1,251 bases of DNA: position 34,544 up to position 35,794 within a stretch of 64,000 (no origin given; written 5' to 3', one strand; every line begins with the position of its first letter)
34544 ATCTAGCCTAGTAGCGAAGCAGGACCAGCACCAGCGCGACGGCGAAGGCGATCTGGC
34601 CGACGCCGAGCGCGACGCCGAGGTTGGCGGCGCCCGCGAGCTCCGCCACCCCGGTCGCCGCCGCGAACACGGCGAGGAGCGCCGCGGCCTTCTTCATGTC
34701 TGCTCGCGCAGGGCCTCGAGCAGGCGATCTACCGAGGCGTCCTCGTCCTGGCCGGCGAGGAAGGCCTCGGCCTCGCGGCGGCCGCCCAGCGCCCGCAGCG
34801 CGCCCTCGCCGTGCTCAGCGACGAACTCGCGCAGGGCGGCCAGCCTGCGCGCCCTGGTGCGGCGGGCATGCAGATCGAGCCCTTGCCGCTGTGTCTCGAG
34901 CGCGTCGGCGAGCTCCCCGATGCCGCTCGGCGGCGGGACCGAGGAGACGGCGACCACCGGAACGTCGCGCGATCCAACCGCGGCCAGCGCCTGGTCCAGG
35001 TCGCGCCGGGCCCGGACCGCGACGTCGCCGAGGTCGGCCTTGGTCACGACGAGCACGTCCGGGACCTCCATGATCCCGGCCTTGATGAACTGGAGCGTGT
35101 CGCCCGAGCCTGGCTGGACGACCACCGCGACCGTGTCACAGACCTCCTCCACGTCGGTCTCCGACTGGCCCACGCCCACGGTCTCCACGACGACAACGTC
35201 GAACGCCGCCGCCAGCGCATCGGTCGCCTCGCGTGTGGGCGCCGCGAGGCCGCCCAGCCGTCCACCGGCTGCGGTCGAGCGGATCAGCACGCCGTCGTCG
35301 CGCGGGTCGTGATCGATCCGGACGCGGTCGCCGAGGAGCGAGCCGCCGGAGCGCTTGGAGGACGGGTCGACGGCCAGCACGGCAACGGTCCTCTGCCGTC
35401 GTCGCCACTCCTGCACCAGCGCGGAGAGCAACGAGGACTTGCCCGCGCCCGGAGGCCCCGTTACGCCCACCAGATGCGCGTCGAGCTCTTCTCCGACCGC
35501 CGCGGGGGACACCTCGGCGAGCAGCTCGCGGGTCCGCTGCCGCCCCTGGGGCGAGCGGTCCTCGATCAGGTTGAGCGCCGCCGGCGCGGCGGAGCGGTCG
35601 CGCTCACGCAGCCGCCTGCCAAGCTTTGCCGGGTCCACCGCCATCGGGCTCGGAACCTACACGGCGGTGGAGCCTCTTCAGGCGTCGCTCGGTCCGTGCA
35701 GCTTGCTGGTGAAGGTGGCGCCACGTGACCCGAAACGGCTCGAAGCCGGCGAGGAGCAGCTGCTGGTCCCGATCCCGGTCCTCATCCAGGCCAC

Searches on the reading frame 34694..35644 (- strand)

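Call 9: search_protein_families(library=pfam, proteins=[window:34694-35644:-], max_evalue=0.01)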
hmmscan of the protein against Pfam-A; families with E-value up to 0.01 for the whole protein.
window:34694-35644:- (316 aa): 16 families
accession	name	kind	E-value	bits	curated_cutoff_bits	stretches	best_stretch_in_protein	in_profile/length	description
PF03308.22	MeaB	-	2.5e-66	223.9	23.1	1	23-277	4-262/273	Methylmalonyl Co-A mutase-associated GTPase MeaB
PF02492.25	cobW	-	7.3e-07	29.4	20.7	1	59-212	3-161/180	CobW/HypB/UreG, nucleotide-binding domain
PF13604.12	AAA_30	-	3e-05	24.3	27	1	57-92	19-54/191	AAA domain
PF03029.23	ATP_bind_1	-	3.7e-05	24.1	27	1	61-97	1-37/240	Conserved hypothetical ATP binding protein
PF13245.12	AAA_19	-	0.00029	21.5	25.1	1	48-92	3-47/134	AAA domain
PF03193.22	RsgA_GTPase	-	0.00035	20.9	30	0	49-83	99-133/174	RsgA GTPase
PF13191.12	AAA_16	-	0.00041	21.3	32.6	1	34-87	4-55/167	AAA ATPase domain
PF24883.2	NPHP3_N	-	0.00094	19.8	24.8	1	55-95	21-61/164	Nephrocystin 3, N-terminal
PF20703.3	nSTAND1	-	0.0015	18.7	27.1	1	38-94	23-76/379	Novel STAND NTPase 1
PF25199.1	nSTAND_NTPase5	-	0.0017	18.6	34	1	24-99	11-83/145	Novel STAND NTPase 5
PF13401.12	AAA_22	-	0.0018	19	27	1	59-103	8-50/130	AAA domain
PF01926.29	MMR_HSR1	-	0.0019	18.8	21.9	0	59-81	2-23/113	50S ribosome-binding GTPase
PF00005.33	ABC_tran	-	0.0041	18.2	25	1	58-90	13-45/137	ABC transporter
PF05729.18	NACHT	-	0.0048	17.2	26.7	0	58-84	2-28/167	NACHT domain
PF13238.12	AAA_18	-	0.0072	17.2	29.4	0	59-79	1-21/128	AAA domain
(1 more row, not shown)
